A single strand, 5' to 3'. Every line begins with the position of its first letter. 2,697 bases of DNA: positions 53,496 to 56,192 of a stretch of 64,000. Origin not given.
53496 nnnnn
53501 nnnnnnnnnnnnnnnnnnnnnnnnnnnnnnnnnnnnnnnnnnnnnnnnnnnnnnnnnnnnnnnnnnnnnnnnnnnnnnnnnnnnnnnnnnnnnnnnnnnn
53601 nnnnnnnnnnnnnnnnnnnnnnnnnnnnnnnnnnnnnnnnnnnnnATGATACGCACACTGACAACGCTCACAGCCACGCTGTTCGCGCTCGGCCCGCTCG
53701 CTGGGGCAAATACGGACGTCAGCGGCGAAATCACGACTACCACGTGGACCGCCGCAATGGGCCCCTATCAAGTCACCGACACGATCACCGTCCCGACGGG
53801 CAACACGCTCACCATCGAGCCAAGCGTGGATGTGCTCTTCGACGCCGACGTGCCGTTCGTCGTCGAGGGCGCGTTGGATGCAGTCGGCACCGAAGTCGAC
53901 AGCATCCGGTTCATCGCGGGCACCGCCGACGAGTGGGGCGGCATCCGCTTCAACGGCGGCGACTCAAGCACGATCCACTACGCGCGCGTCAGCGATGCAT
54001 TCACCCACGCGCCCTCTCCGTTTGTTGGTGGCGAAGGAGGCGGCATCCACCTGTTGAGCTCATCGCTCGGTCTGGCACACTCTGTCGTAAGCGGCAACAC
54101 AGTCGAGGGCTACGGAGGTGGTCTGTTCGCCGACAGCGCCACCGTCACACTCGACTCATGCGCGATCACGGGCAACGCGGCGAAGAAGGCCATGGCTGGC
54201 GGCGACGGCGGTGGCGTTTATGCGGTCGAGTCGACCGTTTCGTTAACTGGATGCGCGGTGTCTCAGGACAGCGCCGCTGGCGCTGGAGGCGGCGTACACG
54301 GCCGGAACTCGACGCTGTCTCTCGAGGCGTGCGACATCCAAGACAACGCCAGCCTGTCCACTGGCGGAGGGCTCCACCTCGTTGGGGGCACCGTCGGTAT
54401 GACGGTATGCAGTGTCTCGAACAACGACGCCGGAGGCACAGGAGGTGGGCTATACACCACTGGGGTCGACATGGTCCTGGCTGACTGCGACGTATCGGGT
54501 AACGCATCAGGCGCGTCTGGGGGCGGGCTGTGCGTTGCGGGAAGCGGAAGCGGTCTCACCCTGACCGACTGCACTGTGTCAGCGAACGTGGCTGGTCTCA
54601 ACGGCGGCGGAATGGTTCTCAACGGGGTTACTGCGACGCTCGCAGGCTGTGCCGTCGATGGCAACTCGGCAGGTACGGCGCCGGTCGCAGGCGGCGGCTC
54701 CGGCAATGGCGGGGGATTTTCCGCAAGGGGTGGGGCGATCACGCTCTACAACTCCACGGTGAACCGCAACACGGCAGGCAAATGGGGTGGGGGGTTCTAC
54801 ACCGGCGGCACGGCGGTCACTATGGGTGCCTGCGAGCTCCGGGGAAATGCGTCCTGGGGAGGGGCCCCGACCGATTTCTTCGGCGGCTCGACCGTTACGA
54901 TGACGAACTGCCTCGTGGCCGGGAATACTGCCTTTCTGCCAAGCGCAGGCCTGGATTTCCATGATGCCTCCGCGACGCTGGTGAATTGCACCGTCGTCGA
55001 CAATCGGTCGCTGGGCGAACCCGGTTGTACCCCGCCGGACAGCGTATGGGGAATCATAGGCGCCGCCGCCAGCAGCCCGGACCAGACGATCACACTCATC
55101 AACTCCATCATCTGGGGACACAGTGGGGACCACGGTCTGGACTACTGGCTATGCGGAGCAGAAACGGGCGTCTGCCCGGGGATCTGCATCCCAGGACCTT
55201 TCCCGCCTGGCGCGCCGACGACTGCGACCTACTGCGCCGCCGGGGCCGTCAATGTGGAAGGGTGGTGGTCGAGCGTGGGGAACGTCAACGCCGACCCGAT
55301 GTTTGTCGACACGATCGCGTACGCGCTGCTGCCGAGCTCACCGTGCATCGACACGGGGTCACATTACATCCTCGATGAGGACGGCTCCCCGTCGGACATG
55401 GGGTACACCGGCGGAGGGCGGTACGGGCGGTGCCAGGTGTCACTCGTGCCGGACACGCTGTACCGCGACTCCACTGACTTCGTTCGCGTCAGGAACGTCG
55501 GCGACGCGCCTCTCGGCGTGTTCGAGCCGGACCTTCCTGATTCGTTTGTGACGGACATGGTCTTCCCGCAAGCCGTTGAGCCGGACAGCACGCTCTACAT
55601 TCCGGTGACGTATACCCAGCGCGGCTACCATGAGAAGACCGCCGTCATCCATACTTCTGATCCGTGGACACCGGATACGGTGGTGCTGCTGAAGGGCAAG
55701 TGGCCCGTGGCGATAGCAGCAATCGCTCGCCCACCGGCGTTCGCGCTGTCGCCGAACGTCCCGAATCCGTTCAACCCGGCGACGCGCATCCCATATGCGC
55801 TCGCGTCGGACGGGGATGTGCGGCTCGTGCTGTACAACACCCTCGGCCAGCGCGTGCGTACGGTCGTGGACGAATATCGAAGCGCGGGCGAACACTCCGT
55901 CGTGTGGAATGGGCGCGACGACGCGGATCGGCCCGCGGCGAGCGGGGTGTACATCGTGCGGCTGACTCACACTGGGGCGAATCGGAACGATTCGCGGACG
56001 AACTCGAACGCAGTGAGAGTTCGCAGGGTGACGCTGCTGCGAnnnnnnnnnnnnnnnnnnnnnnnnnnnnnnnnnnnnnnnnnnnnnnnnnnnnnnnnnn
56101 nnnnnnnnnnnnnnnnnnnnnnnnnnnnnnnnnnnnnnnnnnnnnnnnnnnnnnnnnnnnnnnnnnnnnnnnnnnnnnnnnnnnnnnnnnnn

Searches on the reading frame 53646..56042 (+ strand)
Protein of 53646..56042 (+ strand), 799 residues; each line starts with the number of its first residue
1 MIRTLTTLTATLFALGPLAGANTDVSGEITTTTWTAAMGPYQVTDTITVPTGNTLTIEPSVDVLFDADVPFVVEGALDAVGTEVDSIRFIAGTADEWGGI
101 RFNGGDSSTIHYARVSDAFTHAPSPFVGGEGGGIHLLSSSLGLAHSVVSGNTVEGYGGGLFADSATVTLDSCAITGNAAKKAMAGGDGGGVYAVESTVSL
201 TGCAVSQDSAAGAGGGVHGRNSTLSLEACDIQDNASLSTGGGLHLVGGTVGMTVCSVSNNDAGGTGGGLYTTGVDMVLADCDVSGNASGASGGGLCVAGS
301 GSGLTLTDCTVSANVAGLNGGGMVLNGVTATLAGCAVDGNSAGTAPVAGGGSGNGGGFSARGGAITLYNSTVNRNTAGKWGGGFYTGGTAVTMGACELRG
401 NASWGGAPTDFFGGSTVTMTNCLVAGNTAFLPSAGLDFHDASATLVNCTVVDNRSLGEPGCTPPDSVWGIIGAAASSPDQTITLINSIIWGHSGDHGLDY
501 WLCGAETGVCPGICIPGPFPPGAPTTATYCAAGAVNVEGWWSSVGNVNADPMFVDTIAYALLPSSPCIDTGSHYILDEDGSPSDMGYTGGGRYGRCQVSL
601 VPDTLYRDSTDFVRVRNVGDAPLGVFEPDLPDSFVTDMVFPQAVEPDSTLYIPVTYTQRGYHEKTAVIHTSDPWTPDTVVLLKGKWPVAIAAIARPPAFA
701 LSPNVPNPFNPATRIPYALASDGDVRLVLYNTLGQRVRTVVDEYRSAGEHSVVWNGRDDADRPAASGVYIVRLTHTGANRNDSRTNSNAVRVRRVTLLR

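Call 17: search_protein_families(library=pfam, proteins=[window:53646-56042:+], max_evalue=0.0001)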
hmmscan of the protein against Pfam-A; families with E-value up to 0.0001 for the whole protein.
window:53646-56042:+ (799 aa): 1 family
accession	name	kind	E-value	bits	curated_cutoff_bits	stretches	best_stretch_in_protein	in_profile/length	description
PF13860.13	FlgD_ig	-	4.9e-09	36.5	27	1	721-777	20-77/79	FlgD Ig-like domain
